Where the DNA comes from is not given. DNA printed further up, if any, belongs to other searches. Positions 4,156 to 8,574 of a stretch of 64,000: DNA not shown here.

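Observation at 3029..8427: Coupled DUF4143-type AAA+ ATPase and P-loop-first NACHT/STAND giant protein, both ending in PD-(D/E)xK-like modules: candidate undescribed defence system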

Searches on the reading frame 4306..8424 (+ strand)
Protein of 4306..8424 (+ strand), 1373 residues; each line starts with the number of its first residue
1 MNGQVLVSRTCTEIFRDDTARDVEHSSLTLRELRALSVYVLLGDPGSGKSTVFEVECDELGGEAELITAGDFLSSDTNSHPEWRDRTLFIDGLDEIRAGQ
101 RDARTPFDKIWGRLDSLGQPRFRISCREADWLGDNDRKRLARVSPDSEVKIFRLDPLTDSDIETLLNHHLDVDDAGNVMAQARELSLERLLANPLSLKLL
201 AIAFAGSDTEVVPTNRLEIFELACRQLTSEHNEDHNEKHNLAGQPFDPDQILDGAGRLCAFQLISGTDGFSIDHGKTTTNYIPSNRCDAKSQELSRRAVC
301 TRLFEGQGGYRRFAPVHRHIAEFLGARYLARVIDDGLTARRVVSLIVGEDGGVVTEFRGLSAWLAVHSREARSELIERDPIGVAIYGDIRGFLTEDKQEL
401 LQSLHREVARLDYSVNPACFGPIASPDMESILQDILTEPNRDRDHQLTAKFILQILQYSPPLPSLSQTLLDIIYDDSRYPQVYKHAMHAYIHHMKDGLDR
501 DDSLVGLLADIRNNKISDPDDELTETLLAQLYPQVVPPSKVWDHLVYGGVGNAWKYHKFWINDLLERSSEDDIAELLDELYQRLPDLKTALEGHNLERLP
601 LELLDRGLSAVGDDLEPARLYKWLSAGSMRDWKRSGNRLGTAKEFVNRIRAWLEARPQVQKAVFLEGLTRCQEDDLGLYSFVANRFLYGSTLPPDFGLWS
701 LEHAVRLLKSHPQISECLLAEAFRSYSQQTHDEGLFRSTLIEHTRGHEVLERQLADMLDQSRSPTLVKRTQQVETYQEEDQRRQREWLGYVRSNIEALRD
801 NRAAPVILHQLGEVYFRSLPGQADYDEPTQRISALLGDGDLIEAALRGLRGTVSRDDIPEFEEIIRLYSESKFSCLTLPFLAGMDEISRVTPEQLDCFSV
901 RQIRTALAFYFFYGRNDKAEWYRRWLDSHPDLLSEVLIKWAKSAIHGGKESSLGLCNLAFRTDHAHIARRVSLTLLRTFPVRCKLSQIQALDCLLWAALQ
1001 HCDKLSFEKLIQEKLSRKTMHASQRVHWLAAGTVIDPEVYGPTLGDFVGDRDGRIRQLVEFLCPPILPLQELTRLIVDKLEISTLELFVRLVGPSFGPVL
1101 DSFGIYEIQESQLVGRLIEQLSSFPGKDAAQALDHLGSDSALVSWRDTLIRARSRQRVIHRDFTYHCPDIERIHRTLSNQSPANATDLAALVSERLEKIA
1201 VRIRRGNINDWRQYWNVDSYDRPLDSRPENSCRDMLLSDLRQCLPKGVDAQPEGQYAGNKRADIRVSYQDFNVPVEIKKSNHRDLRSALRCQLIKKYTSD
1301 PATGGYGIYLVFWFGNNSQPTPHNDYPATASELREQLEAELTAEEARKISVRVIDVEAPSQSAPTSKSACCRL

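Call 3: search_protein_families(library=pfam, proteins=[window:4306-8424:+], max_evalue=0.1)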
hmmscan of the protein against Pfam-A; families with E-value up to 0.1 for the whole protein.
window:4306-8424:+ (1373 aa): 1 family
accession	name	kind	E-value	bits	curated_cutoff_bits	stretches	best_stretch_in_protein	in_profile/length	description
PF24883.2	NPHP3_N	-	0.065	13.9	24.8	0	10-61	2-47/164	Nephrocystin 3, N-terminal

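Call 4: search_protein_families(library=padloc, proteins=[window:4306-8424:+], max_evalue=0.1)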
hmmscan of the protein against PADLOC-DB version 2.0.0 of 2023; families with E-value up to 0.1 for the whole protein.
window:4306-8424:+ (1373 aa): 0 families

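Call 5: search_protein_families(library=ncbifam, proteins=[window:4306-8424:+], max_evalue=0.1)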
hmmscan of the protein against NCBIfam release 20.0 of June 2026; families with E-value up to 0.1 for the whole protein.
window:4306-8424:+ (1373 aa): 2 families
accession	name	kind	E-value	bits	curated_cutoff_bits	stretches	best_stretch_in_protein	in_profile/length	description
NF058535.1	antiphage_EruA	equivalog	2.6e-257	857.5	1000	1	26-1356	13-1317/1318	NACHT domain-containing antiphage protein EruA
NF058534.1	antiphage_HyoA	equivalog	3.9e-46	157.3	1200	2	137-1040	189-1098/1430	NACHT domain-containing antiphage protein HyoA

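Call 12: find_homologous_proteins(query=window:4306-8424:+, max_evalue=0.00001)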
Query window:4306-8424:+ (1373 aa): 3270 proteins with E <= 0.00001 among 8000 candidates; the best 120 are listed.
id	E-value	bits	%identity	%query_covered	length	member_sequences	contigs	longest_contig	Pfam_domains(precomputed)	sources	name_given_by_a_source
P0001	0.0e+0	2988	95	100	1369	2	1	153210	PF28130.1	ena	-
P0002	0.0e+0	1560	55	98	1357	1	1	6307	PF28130.1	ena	-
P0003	0.0e+0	1516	54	99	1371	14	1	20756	PF28130.1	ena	-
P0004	0.0e+0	1501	54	98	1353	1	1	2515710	PF28130.1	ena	-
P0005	0.0e+0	1490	53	98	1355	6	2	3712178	PF28130.1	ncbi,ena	-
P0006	0.0e+0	1489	53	98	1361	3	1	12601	PF28130.1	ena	-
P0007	0.0e+0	1488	54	98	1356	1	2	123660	PF28130.1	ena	-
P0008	0.0e+0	1488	53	98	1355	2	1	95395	PF28130.1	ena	-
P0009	0.0e+0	1484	54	98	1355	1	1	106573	PF28130.1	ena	-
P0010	0.0e+0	1484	53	98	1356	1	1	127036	PF28130.1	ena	-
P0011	0.0e+0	1482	54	99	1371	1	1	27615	PF28130.1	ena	-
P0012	0.0e+0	1478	53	98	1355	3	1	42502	PF28130.1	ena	-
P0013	0.0e+0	1478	53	98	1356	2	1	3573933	PF28130.1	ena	-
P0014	0.0e+0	1475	52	99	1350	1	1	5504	PF28130.1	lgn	-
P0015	0.0e+0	1471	53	99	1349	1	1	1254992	PF28130.1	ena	-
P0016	0.0e+0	1471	53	99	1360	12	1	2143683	PF28130.1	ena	-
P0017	0.0e+0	1467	53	99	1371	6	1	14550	PF28130.1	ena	-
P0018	0.0e+0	1465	53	99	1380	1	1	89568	PF28130.1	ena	-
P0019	0.0e+0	1458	53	99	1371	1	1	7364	PF28130.1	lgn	-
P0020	0.0e+0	1457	52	99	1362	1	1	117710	PF28130.1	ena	-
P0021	0.0e+0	1455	52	99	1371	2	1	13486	PF28130.1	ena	-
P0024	0.0e+0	1448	52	100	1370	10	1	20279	PF28130.1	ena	-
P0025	0.0e+0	1437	52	98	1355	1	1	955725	PF28130.1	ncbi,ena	-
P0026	0.0e+0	1434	52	99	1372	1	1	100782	PF28130.1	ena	-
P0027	0.0e+0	1401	51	99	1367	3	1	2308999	PF28130.1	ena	-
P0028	0.0e+0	1381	50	99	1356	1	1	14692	PF28130.1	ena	-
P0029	0.0e+0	1361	50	99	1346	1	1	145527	PF28130.1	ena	-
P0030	0.0e+0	1355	50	100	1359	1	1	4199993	PF28130.1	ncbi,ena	-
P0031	0.0e+0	1355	50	98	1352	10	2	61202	PF28130.1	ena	-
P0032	0.0e+0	1355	49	99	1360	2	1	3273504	PF28130.1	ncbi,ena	-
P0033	0.0e+0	1354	50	99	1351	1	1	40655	PF28130.1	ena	-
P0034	0.0e+0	1351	49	99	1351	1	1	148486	PF28130.1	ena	-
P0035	0.0e+0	1348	50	99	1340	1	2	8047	PF28130.1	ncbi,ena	-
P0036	0.0e+0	1348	49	98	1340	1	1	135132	PF28130.1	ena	-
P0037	0.0e+0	1347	49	99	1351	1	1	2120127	PF28130.1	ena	-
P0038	0.0e+0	1343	50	99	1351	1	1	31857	PF28130.1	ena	-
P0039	0.0e+0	1338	49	99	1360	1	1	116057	PF28130.1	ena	-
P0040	0.0e+0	1336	49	99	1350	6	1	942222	PF28130.1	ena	-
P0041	0.0e+0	1336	48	99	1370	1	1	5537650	PF28130.1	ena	-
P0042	0.0e+0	1334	49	99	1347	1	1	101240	PF28130.1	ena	-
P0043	0.0e+0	1331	49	99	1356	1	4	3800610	PF28130.1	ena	-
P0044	0.0e+0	1326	48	99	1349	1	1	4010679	PF28130.1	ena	-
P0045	0.0e+0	1325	49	99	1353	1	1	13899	PF28130.1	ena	-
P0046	0.0e+0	1324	49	99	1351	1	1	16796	PF28130.1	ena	-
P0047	0.0e+0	1323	49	99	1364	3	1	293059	PF28130.1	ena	-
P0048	0.0e+0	1323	49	100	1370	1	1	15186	PF28130.1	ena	-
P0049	0.0e+0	1320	49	99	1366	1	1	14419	PF28130.1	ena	-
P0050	0.0e+0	1318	49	99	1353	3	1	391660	PF28130.1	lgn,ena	-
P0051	0.0e+0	1317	48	99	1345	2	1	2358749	PF28130.1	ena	-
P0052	0.0e+0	1317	49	99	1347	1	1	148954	PF28130.1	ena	-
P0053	0.0e+0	1316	48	99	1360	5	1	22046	PF28130.1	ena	-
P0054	0.0e+0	1316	48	99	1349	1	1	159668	PF28130.1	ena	-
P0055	0.0e+0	1316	49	98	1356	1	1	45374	PF28130.1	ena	-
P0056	0.0e+0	1314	48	99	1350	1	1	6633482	PF28130.1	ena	-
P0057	0.0e+0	1314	48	99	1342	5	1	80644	PF28130.1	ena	-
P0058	0.0e+0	1313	49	99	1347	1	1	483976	PF28130.1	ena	-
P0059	0.0e+0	1313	48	99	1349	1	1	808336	PF28130.1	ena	-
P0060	0.0e+0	1311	48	99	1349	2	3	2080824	PF28130.1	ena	-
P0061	0.0e+0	1310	50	99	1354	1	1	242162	PF28130.1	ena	-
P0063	0.0e+0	1309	48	98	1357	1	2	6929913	PF28130.1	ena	-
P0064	0.0e+0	1309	48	99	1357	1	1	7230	PF28130.1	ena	-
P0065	0.0e+0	1308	49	99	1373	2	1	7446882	PF28130.1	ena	-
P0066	0.0e+0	1308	49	99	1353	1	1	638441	PF28130.1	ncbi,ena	-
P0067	0.0e+0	1307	49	99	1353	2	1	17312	PF28130.1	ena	-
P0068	0.0e+0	1305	49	99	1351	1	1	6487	PF28130.1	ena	-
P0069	0.0e+0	1305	48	99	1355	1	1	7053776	PF28130.1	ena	-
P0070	0.0e+0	1305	49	98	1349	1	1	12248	PF28130.1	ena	-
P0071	0.0e+0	1304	48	99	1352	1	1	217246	PF28130.1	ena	-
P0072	0.0e+0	1304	48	99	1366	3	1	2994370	PF28130.1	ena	-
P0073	0.0e+0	1303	49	99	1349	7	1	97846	PF28130.1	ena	-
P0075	0.0e+0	1302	49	96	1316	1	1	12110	PF28130.1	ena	-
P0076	0.0e+0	1302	48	99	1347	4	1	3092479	PF28130.1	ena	-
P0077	0.0e+0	1301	48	99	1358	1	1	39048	PF28130.1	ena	-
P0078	0.0e+0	1301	48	99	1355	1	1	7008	PF28130.1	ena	-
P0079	0.0e+0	1301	49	99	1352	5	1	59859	PF28130.1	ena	-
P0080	0.0e+0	1300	48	99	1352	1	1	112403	PF28130.1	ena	-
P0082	0.0e+0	1300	48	99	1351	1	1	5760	PF28130.1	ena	-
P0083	0.0e+0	1299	48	99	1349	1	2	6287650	PF28130.1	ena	-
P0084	0.0e+0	1298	48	98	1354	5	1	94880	PF28130.1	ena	-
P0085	0.0e+0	1298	48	99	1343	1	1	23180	PF28130.1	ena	-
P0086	0.0e+0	1298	48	99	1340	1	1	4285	PF28130.1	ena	-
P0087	0.0e+0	1298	48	99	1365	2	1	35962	PF28130.1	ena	-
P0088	0.0e+0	1297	48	99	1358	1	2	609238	PF28130.1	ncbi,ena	-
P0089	0.0e+0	1297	48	99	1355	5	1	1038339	PF28130.1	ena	-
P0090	0.0e+0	1297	48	99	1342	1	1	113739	PF28130.1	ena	-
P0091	0.0e+0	1296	48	98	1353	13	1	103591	PF28130.1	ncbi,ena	-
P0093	0.0e+0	1296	48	99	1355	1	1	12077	PF28130.1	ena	-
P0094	0.0e+0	1295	48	99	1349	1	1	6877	PF28130.1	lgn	-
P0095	0.0e+0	1295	48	99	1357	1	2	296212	PF28130.1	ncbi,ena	-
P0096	0.0e+0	1294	48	99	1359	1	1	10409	PF28130.1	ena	-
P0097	0.0e+0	1294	48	99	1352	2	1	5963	PF28130.1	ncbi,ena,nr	ncbi:MAG: hypothetical protein OXH63_02325 [Gemmatimonadetes bacterium]|nr:hypothetical protein [Gem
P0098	0.0e+0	1294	47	99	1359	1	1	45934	PF28130.1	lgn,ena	-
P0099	0.0e+0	1293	48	99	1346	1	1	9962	PF28130.1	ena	-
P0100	0.0e+0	1293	48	99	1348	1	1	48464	PF28130.1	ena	-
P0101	0.0e+0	1292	49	99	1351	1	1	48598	PF28130.1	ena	-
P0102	0.0e+0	1292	48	99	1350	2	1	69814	PF28130.1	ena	-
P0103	0.0e+0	1291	48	99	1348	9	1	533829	PF28130.1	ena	-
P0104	0.0e+0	1291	48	99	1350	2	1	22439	PF28130.1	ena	-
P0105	0.0e+0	1290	49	99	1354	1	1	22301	PF28130.1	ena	-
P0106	0.0e+0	1290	48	98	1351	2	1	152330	PF28130.1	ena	-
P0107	0.0e+0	1290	48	99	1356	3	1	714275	PF28130.1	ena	-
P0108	0.0e+0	1290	48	99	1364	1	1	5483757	PF28130.1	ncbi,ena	-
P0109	0.0e+0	1290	48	99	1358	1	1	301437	PF28130.1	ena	-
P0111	0.0e+0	1289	48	99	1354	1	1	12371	PF28130.1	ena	-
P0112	0.0e+0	1289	49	99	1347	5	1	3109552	PF28130.1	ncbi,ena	-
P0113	0.0e+0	1288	47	99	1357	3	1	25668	PF28130.1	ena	-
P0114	0.0e+0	1288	47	99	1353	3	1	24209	PF28130.1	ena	-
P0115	0.0e+0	1287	48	99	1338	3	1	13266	PF28130.1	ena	-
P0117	0.0e+0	1285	48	99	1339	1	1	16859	PF28130.1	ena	-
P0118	0.0e+0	1285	48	99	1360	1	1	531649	PF28130.1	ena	-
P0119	0.0e+0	1285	48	99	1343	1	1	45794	PF28130.1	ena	-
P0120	0.0e+0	1285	48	99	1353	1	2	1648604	PF28130.1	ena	-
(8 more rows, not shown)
